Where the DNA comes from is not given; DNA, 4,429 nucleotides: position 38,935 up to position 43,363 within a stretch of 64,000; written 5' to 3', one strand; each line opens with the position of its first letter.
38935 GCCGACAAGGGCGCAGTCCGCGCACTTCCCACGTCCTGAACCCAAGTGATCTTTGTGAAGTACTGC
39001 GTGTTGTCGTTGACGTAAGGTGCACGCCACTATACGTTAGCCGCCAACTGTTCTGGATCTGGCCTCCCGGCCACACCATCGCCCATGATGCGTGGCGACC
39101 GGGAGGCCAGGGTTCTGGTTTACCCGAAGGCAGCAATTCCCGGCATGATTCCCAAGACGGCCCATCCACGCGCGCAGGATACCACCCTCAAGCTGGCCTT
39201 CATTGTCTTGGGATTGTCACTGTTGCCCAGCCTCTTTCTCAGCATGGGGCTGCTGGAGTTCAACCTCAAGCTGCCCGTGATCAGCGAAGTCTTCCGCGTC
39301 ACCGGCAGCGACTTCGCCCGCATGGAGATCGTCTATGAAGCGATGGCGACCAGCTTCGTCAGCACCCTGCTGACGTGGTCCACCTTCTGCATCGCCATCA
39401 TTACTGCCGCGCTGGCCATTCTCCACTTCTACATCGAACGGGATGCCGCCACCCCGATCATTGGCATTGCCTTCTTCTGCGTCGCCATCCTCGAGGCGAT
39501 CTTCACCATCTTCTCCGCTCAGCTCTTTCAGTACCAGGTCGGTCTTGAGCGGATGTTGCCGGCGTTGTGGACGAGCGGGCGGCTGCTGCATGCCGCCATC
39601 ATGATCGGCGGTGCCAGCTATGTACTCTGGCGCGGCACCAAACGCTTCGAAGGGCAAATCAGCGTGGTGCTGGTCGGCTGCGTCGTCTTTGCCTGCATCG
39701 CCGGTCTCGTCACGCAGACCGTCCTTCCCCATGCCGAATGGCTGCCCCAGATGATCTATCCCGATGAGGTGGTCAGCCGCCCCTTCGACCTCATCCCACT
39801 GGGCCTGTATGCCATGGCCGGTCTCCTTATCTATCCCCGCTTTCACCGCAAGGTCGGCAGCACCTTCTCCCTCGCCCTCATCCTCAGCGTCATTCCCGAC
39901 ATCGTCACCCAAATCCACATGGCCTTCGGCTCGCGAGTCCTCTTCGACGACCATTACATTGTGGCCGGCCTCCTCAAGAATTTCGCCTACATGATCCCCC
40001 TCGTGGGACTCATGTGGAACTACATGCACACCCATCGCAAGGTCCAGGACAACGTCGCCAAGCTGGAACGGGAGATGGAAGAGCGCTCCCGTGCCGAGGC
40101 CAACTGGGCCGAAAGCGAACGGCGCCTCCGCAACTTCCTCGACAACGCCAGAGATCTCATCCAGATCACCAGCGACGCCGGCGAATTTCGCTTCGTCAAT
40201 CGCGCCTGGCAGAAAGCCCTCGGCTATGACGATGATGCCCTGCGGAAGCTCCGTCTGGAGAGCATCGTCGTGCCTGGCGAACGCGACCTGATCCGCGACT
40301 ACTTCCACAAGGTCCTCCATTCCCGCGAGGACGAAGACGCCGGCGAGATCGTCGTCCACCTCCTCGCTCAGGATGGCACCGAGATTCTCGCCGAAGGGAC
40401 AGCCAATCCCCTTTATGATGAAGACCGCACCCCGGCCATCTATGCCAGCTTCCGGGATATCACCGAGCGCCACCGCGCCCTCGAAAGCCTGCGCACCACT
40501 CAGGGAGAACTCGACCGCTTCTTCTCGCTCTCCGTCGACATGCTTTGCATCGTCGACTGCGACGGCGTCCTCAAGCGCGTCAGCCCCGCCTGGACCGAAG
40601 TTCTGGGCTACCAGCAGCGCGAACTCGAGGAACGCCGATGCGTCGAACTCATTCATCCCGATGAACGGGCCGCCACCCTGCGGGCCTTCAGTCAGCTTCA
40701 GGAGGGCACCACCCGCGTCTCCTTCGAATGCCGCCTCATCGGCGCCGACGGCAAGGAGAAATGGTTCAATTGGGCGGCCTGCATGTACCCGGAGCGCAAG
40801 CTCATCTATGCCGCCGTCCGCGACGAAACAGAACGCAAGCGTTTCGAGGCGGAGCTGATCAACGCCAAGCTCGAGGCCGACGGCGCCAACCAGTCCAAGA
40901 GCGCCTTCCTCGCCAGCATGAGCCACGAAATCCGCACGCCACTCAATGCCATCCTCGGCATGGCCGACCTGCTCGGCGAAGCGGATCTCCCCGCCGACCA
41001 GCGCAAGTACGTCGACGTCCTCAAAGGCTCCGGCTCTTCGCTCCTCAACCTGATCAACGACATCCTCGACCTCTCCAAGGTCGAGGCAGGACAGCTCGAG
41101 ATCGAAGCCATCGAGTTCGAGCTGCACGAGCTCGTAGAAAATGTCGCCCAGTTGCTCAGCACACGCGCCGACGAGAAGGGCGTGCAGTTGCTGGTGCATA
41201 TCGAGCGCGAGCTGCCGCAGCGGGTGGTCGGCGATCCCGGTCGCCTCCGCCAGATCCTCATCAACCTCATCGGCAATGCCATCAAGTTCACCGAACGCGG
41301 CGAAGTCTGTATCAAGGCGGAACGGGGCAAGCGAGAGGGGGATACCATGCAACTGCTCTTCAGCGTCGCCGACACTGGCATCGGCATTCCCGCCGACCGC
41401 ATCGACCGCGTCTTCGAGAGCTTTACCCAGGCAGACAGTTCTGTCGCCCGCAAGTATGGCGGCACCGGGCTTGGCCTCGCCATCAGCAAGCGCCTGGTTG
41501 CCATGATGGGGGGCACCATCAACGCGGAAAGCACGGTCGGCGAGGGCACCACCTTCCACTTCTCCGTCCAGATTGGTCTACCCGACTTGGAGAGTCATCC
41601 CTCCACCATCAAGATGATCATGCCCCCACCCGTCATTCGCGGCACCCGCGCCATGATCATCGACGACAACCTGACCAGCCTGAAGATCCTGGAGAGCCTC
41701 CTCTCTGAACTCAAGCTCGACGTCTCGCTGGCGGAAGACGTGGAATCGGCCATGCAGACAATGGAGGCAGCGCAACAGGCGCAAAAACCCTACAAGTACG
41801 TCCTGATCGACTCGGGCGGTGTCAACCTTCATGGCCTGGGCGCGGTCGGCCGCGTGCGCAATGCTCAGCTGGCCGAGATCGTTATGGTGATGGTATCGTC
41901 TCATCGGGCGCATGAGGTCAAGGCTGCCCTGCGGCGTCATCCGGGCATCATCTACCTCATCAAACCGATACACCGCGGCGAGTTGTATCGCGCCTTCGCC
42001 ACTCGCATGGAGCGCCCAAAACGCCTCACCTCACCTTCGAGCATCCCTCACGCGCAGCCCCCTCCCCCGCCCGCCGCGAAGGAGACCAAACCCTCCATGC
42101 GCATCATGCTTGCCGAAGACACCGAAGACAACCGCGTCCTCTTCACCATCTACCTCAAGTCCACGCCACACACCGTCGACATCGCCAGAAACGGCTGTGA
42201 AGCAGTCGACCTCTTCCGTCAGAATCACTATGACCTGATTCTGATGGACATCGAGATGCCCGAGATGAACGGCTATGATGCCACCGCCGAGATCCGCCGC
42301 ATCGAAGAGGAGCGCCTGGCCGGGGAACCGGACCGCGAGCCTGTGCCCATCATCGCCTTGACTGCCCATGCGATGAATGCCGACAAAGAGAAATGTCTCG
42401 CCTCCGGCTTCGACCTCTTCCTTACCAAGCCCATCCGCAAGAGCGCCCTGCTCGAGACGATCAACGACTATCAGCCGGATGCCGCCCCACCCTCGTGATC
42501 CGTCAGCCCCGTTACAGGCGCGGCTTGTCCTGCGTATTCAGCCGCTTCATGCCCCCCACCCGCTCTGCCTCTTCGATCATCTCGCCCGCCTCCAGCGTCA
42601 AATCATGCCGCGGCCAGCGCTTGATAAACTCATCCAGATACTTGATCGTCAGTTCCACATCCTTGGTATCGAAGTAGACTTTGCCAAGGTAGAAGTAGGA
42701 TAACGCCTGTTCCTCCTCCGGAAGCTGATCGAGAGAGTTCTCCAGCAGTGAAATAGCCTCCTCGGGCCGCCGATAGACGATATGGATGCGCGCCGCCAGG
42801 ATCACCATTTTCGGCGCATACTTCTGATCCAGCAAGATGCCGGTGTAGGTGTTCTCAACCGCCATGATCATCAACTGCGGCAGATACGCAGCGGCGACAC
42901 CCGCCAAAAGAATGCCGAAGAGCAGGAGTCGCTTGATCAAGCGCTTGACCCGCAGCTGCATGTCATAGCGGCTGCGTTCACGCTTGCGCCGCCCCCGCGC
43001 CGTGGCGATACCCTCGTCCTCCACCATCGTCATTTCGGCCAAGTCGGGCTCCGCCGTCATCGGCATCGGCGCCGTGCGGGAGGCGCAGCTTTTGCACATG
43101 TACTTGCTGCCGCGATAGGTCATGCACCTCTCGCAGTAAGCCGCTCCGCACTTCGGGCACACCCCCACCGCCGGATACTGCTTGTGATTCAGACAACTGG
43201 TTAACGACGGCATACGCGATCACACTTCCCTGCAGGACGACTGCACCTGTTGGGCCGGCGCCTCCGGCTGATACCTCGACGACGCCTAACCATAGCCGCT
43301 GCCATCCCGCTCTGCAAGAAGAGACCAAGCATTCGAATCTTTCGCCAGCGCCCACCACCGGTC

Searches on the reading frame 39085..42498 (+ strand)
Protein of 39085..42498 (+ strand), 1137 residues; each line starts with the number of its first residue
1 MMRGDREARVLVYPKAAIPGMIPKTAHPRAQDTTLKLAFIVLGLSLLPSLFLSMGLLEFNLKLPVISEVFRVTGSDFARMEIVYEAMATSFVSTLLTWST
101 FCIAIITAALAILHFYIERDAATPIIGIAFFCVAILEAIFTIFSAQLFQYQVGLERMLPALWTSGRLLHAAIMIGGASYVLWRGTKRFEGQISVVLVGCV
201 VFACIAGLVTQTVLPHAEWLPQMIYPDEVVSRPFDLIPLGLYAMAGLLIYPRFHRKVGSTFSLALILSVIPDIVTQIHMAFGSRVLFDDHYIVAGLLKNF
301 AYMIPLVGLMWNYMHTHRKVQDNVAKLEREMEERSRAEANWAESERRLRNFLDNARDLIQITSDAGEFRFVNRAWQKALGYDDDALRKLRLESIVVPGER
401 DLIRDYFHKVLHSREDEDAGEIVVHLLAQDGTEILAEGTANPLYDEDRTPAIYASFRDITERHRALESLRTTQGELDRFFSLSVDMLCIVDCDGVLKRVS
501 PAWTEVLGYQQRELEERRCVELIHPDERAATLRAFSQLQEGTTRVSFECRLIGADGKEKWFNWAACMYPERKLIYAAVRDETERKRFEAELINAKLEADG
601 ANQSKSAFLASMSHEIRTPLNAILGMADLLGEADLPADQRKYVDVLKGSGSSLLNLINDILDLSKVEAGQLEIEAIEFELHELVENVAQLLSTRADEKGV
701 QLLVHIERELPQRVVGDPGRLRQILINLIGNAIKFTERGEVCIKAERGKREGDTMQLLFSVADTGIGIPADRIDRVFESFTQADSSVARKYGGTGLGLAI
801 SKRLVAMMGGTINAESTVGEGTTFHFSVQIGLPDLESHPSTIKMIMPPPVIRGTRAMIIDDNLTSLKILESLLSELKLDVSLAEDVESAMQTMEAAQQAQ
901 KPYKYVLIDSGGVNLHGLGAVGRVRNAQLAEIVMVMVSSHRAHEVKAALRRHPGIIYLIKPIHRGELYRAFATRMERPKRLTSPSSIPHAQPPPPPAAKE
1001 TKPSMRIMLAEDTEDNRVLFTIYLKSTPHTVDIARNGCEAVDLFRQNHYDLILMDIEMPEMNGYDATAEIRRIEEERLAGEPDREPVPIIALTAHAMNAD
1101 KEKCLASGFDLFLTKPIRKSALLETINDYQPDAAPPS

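Call 21: search_protein_families(library=pfam, proteins=[window:39085-42498:+], max_evalue=0.01)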
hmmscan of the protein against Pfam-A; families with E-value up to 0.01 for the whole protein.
window:39085-42498:+ (1137 aa): 11 families
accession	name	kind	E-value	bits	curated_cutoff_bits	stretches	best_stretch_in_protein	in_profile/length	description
PF00072.30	Response_reg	-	2.5e-32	111.8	30.2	2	1007-1126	1-110/111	Response regulator receiver domain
PF02518.31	HATPase_c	-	1.1e-29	103.5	26.4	1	716-829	1-108/111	Histidine kinase-, DNA gyrase B-, and HSP90-like ATPase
PF00512.31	HisKA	-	6.1e-22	77.9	26.9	1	605-669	2-66/66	His Kinase A (phospho-acceptor) domain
PF08447.18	PAS_3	-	4.2e-21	75.5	25.6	2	499-565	4-72/89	PAS fold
PF08448.16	PAS_4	-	4.2e-20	72.5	23.1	2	352-464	1-110/110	PAS fold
PF00989.32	PAS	-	7.2e-19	68.3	22.6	2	347-459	2-113/113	PAS fold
PF13426.13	PAS_9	-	3e-15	56.8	27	2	485-583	2-103/103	PAS domain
PF13188.13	PAS_8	-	8.5e-09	35.4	21.8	1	346-389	1-43/65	PAS domain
PF17159.10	MASE3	-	0.0018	18.4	31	1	94-303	11-212/226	Membrane-associated sensor domain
PF02656.20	DUF202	-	0.0023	18.8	23.4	1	94-142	9-59/68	Domain of unknown function (DUF202)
PF22999.2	LTN1_E3_ligase_6th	-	0.008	16.1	27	0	573-703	42-168/221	LTN1 family HEAT repeat region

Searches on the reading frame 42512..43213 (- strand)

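Call 21: search_protein_families(library=pfam, proteins=[window:42512-43213:-], max_evalue=0.01)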
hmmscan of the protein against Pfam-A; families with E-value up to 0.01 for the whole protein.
window:42512-43213:- (233 aa): 4 families
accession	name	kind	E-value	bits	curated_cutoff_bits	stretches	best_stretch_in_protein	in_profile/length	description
PF13428.12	TPR_14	-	3.6e-05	24.5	23.5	0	137-171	4-38/44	Tetratricopeptide repeat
PF13174.12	TPR_6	-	0.0012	19.8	26.3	1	172-202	2-32/33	Tetratricopeptide repeat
PF00643.29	zf-B_box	-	0.0015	19.1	24.1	1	5-32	4-31/42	B-box zinc finger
PF04733.20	Coatomer_E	-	0.0016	18.4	21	1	131-219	196-285/290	Coatomer epsilon subunit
